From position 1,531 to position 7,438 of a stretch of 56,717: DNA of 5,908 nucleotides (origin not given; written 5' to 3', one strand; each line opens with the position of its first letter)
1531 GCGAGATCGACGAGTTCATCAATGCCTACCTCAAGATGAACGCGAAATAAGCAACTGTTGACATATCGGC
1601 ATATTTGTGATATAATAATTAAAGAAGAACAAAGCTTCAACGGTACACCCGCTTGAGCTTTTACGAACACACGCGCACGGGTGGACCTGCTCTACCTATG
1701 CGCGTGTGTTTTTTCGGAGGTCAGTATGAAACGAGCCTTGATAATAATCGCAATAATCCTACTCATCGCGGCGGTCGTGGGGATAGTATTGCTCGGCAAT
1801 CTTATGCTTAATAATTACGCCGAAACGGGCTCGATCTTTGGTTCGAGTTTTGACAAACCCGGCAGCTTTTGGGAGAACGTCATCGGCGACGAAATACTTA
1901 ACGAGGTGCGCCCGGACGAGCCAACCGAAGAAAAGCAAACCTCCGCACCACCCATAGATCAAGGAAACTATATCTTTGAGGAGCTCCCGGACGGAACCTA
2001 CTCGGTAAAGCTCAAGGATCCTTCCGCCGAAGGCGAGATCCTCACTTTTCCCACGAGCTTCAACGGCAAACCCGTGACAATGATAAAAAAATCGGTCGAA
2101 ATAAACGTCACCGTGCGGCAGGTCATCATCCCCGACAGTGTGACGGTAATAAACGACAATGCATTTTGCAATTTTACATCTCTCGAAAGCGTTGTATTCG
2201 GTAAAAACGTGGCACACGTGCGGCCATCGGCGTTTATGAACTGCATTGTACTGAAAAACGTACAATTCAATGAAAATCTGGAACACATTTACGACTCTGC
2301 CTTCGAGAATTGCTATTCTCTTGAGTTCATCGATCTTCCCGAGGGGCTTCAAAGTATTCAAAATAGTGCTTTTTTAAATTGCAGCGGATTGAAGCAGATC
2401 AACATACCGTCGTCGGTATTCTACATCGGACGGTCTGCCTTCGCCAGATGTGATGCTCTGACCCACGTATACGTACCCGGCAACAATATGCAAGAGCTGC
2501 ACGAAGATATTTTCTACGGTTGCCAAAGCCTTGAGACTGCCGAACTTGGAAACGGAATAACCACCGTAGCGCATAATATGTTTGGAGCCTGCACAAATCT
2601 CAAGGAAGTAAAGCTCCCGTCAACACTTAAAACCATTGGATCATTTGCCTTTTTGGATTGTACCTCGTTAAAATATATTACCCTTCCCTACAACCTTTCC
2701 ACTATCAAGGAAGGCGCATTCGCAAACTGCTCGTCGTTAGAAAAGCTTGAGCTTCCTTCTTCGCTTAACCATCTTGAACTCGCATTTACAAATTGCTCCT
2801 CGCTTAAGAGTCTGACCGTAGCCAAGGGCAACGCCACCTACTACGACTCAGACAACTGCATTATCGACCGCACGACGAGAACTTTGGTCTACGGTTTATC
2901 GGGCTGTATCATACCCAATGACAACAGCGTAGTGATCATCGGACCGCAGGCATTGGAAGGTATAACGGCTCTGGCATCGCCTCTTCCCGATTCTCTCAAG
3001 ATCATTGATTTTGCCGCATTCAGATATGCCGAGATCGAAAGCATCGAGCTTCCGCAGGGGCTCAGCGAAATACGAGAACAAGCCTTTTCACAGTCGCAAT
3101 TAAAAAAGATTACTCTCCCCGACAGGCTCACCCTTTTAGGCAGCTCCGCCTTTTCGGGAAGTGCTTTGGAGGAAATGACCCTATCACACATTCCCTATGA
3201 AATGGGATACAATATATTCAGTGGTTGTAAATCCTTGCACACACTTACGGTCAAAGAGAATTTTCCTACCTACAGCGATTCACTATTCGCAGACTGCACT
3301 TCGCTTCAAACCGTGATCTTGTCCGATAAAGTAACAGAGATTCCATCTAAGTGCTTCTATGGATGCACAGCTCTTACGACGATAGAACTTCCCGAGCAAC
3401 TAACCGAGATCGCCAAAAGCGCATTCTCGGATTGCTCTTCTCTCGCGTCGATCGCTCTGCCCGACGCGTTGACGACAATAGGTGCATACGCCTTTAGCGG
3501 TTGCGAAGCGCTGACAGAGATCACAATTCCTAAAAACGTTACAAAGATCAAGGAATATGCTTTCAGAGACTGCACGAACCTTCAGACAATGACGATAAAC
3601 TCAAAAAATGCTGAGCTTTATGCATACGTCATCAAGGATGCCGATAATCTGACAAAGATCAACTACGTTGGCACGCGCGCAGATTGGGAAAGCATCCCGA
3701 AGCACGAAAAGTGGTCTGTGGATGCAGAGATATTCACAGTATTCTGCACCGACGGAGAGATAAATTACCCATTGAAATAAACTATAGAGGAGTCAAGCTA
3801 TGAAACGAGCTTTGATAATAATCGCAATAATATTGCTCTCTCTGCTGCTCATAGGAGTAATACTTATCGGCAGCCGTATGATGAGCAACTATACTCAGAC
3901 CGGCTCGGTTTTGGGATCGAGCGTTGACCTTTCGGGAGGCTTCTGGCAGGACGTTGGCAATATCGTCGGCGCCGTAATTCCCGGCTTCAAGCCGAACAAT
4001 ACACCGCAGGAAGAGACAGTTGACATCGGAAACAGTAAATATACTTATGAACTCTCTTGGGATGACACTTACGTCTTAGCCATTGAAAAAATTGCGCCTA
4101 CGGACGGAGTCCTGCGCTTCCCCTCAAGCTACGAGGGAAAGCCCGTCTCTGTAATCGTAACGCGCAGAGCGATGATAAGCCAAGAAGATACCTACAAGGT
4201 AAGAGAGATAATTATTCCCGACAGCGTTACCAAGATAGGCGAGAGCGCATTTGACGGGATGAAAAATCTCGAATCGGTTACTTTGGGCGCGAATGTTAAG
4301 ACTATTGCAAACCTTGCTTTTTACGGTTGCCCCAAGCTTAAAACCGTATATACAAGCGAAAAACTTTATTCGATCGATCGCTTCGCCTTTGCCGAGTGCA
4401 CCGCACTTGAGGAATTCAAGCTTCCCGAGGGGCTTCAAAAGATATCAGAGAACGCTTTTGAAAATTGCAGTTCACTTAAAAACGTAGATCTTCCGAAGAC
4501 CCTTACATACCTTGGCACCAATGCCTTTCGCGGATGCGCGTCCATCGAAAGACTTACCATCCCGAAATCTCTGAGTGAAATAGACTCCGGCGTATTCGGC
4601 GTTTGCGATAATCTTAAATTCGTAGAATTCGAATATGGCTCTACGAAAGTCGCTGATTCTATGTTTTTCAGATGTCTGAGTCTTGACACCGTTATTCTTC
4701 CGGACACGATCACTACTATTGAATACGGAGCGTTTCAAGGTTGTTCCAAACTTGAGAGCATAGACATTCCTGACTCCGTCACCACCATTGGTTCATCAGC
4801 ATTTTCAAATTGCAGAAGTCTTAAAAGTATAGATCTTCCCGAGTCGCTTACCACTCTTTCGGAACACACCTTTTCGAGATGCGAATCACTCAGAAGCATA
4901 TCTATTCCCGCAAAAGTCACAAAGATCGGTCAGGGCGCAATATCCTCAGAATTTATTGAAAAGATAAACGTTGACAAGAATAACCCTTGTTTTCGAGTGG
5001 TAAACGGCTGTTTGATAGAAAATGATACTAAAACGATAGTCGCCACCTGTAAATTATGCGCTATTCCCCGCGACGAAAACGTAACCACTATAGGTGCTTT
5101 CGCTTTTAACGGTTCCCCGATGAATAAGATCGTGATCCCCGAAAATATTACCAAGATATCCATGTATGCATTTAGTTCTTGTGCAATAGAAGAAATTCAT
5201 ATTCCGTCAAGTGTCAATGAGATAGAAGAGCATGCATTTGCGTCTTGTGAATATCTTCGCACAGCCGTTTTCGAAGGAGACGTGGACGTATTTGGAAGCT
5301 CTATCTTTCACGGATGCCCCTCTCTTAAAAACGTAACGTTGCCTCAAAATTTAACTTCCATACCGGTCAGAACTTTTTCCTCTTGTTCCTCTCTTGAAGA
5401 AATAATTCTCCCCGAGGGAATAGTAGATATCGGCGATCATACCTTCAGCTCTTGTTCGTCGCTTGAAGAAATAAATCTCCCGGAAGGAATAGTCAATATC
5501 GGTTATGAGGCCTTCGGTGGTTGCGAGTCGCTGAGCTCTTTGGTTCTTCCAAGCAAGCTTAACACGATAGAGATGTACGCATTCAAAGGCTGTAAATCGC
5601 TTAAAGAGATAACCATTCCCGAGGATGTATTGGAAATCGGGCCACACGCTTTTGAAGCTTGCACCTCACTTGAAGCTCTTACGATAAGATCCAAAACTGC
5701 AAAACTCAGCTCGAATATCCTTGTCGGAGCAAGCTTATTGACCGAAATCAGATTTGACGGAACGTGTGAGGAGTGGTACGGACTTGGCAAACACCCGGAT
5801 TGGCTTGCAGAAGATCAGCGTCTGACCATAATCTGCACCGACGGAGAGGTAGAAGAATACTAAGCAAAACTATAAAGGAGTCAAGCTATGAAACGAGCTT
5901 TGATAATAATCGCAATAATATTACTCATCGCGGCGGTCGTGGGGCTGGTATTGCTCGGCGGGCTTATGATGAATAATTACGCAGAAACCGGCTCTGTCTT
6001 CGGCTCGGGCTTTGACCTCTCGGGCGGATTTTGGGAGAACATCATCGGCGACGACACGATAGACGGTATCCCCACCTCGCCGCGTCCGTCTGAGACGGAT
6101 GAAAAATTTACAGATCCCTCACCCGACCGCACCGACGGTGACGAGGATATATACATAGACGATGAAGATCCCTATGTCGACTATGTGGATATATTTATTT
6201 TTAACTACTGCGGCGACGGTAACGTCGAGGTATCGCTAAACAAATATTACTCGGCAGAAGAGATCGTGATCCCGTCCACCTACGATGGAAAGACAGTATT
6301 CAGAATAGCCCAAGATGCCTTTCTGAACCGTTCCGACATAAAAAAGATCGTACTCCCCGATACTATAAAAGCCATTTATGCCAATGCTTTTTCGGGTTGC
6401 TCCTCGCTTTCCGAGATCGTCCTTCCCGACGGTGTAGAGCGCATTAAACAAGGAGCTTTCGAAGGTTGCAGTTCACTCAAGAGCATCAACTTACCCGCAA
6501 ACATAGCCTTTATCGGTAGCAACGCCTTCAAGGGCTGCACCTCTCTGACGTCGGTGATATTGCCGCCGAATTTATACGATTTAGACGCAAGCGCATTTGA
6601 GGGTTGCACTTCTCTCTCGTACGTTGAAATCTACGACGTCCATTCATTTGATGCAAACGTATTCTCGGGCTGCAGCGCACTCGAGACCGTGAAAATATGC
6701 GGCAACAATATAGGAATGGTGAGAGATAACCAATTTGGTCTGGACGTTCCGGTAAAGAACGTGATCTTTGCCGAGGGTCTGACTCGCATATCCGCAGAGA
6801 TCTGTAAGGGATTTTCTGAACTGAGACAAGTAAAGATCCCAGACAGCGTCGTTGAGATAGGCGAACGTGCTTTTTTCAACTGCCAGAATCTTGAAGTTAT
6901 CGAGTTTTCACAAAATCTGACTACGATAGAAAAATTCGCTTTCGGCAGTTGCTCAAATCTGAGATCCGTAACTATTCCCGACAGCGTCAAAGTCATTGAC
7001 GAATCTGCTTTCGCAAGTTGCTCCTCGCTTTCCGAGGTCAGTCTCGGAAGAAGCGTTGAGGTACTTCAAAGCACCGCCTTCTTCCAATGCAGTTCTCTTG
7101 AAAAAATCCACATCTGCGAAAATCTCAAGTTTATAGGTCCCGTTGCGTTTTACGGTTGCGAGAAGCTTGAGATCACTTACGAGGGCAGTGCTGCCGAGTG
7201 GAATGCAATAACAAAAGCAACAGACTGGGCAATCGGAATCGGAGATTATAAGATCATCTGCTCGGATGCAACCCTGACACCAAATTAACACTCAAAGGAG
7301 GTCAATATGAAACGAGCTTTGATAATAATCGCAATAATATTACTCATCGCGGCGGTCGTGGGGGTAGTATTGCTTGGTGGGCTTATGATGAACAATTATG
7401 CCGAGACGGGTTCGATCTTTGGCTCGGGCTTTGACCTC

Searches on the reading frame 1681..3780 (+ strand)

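Call 12: search_protein_families(library=pfam, proteins=[window:1681-3780:+], max_evalue=0.001)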
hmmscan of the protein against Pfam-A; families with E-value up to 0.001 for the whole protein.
window:1681-3780:+ (699 aa): 3 families
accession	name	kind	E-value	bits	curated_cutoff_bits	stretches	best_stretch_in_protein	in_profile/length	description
PF13306.12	LRR_5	-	1.5e-114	377.7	27.7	4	552-662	1-108/127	BspA type Leucine rich repeat region (6 copies)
PF13855.12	LRR_8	-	2.9e-32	110.6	27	1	315-360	12-58/61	Leucine rich repeat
PF23952.1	LRR_EndoS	-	4.7e-08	33.7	27.9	0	327-378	58-108/116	Endo-beta-N-acetylglucosaminidase EndoS LRR domain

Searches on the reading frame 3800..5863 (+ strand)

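Call 12: search_protein_families(library=pfam, proteins=[window:3800-5863:+], max_evalue=0.001)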
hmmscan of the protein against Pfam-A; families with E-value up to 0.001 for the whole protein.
window:3800-5863:+ (687 aa): 5 families
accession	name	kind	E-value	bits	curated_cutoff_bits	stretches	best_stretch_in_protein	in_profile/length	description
PF13306.12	LRR_5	-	5e-144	472.9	27.7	5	191-315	2-123/127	BspA type Leucine rich repeat region (6 copies)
PF13855.12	LRR_8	-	3e-36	123.4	27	1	327-369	13-56/61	Leucine rich repeat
PF23952.1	LRR_EndoS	-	6.2e-10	39.8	27.9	0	165-231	43-113/116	Endo-beta-N-acetylglucosaminidase EndoS LRR domain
PF12799.13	LRR_4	-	2.4e-06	28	27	0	317-346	2-30/44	Leucine Rich repeats (2 copies)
PF05725.18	FNIP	-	2.1e-05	25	21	0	436-476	1-40/44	FNIP Repeat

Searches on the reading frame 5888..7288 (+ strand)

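Call 12: search_protein_families(library=pfam, proteins=[window:5888-7288:+], max_evalue=0.001)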
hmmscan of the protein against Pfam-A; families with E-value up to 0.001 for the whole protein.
window:5888-7288:+ (466 aa): 4 families
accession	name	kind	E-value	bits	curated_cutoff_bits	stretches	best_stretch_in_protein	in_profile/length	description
PF13306.12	LRR_5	-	3.2e-81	269.9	27.7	3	300-427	2-126/127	BspA type Leucine rich repeat region (6 copies)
PF13855.12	LRR_8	-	6.3e-26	90.4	27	2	184-226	14-57/61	Leucine rich repeat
PF23952.1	LRR_EndoS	-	1.3e-05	25.8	27.9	0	333-412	36-116/116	Endo-beta-N-acetylglucosaminidase EndoS LRR domain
PF12799.13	LRR_4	-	6.3e-05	23.5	27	0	333-363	1-30/44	Leucine Rich repeats (2 copies)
